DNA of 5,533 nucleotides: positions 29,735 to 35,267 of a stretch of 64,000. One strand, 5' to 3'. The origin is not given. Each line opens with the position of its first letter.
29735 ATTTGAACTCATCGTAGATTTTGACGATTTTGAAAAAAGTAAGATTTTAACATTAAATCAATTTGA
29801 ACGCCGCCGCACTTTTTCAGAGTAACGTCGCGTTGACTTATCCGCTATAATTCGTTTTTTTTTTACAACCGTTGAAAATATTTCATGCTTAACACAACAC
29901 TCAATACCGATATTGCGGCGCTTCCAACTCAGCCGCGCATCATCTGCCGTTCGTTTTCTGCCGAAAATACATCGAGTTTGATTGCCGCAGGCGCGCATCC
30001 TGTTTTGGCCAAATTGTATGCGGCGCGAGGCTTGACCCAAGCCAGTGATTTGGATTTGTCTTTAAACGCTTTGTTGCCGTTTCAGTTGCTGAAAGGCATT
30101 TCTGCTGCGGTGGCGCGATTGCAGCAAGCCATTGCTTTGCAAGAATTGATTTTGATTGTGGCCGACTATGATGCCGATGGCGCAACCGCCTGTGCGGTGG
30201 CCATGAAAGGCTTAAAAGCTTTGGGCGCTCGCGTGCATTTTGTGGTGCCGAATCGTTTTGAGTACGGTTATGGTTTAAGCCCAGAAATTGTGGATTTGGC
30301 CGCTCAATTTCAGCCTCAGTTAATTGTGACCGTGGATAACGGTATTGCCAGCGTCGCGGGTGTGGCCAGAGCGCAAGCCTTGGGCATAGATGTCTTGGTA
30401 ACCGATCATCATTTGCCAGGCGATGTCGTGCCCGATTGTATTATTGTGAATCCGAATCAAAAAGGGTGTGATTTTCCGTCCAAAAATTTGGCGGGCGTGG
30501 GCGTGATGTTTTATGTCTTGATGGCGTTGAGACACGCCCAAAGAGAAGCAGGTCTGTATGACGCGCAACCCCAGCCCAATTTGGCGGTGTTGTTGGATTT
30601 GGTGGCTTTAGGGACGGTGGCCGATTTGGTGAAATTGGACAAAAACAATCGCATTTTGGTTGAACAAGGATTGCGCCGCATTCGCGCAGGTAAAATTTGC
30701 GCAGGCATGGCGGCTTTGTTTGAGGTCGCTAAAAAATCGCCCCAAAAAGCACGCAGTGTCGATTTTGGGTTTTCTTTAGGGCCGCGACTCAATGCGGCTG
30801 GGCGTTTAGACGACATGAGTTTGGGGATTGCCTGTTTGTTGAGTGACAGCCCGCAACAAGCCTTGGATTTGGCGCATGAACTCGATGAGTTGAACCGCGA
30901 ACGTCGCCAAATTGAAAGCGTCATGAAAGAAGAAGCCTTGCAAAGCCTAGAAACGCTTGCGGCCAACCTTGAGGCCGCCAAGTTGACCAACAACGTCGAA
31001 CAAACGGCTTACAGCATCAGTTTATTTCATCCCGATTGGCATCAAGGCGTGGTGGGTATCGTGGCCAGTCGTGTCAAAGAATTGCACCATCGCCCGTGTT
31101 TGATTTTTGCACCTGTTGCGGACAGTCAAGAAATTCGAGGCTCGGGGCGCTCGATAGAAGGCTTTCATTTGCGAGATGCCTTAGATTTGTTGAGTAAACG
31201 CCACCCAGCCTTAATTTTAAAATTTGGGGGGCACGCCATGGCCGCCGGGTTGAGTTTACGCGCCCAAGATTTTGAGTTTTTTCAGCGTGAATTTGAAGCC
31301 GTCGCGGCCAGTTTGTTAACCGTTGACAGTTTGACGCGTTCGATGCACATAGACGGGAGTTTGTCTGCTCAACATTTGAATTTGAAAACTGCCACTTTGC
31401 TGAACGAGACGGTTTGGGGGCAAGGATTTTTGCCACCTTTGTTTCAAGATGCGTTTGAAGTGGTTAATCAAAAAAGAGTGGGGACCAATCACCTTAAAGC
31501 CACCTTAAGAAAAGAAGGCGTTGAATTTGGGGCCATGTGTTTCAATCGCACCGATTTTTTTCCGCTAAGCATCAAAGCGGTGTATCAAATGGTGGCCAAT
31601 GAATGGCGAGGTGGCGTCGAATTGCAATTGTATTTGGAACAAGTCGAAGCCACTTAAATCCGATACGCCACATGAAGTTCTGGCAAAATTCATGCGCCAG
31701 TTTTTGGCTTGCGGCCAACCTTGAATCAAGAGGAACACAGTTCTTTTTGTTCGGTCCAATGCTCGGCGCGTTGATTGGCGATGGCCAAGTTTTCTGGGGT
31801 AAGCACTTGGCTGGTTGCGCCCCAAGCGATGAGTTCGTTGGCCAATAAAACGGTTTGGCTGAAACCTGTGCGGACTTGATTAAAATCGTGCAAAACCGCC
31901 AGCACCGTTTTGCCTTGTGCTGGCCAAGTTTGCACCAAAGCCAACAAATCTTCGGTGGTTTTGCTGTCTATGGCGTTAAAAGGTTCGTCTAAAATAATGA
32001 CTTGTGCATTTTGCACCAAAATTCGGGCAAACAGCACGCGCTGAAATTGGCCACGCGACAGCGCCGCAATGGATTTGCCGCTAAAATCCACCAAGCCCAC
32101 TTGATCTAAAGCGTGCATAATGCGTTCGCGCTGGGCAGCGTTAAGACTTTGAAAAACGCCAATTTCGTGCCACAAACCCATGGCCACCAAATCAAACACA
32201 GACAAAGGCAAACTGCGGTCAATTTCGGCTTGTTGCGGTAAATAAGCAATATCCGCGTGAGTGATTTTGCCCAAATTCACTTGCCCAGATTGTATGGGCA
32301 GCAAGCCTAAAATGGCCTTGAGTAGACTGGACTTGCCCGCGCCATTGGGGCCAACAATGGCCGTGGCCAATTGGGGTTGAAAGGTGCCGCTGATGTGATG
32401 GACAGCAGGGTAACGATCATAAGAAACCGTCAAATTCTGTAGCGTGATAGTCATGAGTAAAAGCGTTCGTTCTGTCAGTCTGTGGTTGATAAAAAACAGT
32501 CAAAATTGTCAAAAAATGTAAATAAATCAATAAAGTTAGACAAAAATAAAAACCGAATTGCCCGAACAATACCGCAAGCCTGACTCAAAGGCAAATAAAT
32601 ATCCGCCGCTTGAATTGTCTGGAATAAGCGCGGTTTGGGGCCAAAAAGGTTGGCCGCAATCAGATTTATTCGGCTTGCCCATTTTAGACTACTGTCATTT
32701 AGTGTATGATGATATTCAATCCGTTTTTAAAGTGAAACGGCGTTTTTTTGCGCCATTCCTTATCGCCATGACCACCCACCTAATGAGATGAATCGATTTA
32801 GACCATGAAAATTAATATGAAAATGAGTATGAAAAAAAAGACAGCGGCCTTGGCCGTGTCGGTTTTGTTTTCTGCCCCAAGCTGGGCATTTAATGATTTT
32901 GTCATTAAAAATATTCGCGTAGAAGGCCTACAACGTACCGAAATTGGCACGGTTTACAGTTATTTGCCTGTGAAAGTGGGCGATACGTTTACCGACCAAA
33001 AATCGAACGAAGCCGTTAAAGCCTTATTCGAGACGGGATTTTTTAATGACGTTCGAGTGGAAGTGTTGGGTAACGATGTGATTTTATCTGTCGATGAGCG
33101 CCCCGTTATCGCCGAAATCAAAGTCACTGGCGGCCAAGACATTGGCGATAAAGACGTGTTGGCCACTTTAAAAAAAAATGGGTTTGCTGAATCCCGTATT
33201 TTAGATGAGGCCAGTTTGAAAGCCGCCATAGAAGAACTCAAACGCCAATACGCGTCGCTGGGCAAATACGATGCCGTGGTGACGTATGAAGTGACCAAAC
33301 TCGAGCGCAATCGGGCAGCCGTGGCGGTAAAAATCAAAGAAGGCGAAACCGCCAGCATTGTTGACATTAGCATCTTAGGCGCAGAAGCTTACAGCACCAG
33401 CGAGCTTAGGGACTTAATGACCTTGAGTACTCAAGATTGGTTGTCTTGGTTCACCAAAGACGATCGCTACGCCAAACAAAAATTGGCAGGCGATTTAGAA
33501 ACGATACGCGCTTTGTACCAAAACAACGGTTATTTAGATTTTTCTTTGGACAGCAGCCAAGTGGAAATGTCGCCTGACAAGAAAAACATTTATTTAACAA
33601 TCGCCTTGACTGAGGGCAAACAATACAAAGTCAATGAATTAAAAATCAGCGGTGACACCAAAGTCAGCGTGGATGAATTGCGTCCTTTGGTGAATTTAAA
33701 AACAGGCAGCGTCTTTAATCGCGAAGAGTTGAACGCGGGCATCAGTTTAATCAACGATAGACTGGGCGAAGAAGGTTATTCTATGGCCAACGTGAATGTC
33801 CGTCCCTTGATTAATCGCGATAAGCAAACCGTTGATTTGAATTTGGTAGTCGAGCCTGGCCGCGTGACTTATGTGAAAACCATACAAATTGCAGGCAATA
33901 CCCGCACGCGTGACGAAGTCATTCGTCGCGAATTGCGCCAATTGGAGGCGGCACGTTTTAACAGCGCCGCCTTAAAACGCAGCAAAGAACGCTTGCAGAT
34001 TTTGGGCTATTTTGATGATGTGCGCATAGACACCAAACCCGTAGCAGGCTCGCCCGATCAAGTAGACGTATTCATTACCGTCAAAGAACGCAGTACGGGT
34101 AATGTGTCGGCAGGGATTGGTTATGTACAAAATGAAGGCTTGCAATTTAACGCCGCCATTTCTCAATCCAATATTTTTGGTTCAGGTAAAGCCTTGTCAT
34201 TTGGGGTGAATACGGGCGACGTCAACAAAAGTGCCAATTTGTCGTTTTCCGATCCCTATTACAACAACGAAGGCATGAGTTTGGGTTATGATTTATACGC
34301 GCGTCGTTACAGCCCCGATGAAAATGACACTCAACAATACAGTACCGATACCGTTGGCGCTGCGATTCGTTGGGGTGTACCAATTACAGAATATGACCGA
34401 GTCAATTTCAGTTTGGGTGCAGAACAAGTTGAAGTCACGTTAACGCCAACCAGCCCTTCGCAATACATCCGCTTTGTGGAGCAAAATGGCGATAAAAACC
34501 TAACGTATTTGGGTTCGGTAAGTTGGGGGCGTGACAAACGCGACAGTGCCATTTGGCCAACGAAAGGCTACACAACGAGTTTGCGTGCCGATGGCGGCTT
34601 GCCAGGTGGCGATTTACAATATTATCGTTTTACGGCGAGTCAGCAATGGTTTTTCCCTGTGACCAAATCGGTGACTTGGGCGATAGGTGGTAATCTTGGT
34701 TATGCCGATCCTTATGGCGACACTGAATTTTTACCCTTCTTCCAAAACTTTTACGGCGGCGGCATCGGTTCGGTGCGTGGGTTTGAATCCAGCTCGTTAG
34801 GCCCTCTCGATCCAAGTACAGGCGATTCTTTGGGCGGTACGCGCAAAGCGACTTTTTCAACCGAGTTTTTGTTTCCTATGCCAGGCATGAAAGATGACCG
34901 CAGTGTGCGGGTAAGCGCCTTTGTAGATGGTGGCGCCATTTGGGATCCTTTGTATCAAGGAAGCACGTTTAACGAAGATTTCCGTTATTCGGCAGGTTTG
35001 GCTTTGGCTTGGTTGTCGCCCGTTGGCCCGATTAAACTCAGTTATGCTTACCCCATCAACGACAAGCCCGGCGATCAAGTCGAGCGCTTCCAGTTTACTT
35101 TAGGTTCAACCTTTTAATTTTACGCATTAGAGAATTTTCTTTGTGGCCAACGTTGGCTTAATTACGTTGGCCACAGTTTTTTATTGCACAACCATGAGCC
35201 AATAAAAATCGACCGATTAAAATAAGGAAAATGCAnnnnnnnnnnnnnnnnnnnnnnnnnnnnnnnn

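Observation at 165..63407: Hyper-abundant 12-mer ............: candidate DNA uptake sequence unrelated to any DUS/USS I know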

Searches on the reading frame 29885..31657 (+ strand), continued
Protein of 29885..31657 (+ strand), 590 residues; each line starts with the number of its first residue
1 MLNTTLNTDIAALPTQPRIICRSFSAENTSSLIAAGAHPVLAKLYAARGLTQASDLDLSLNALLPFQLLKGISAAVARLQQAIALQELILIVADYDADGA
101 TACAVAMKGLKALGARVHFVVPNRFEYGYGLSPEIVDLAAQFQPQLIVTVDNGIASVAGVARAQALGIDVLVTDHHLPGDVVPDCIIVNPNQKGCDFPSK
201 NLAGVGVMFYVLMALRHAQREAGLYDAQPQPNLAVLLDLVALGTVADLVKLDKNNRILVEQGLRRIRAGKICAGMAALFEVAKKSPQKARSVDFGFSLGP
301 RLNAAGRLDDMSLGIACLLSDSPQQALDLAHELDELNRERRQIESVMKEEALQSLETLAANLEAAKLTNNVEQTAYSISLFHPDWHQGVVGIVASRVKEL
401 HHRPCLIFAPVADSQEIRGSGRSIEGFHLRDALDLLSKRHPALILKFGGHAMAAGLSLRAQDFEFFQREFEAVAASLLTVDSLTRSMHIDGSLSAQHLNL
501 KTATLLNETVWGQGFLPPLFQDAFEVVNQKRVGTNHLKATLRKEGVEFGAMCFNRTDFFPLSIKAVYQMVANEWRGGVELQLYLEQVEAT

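Call 64: find_encoding_contigs(protein=P0023, flank=10000, max_places=1)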
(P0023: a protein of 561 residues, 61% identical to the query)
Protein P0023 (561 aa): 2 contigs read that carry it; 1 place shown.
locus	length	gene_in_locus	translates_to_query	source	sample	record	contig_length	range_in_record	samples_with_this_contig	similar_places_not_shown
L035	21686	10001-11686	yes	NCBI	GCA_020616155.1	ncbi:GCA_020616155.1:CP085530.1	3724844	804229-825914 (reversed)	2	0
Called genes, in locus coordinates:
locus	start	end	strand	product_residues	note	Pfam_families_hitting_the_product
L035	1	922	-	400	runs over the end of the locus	PF13433:Peripla_BP_5 (weak), PF13458:Peripla_BP_6, PF01094:ANF_receptor, PF13433:Peripla_BP_5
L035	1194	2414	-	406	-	PF13458:Peripla_BP_6, PF01094:ANF_receptor, PF13433:Peripla_BP_5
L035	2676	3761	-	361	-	PF00762:Ferrochelatase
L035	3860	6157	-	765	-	PF13491:FtsK_4TM, PF17854:FtsK_alpha, PF01580:FtsK_SpoIIIE, PF12846:AAA_10 (faint), PF09397:FtsK_gamma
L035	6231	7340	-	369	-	PF03702:AnmK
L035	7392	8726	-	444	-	PF22310:NMB0315_dom_I, PF01551:Peptidase_M23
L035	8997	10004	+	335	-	-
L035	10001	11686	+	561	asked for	PF01368:DHH, PF02272:DHHA1, PF17768:RecJ_OB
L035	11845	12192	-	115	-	-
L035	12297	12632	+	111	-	PF07459:CTX_RstB (weak)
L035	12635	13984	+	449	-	PF05144:Phage_CRI, PF05155:G2P_X_C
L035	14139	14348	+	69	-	PF05356:Phage_Coat_B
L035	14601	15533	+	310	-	PF13737:DDE_Tnp_1_5, PF01609:DDE_Tnp_1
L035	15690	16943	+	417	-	-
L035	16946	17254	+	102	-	PF10734:DUF2523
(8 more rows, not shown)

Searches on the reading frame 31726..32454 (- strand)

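Call 34: search_protein_families(library=pfam, proteins=[window:31726-32454:-], max_evalue=0.00001)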
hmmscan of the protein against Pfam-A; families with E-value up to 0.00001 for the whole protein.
window:31726-32454:- (242 aa): 3 families
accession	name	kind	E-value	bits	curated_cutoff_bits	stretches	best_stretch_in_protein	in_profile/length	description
PF00005.33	ABC_tran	-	5e-26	92.4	25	1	19-160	2-137/137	ABC transporter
PF13304.12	AAA_21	-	1.1e-07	32.7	27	1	31-54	2-25/304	AAA domain, putative AbiEii toxin, Type IV TA system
PF02463.25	SMC_N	-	2.2e-07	31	40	1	19-56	16-52/220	RecF/RecN/SMC N terminal domain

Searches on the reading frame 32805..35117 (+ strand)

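Call 34: search_protein_families(library=pfam, proteins=[window:32805-35117:+], max_evalue=0.00001)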
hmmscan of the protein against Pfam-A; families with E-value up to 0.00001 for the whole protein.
window:32805-35117:+ (770 aa): 3 families
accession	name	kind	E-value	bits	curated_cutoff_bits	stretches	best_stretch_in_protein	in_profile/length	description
PF01103.29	Omp85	-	2.3e-82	277.6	24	1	456-770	1-325/325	Omp85 superfamily domain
PF07244.20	POTRA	-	9.8e-64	212.5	21.3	5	274-352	1-79/79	Surface antigen variable number repeat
PF08478.15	POTRA_1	-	5.8e-06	27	23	0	357-411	3-57/69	POTRA domain, FtsQ-type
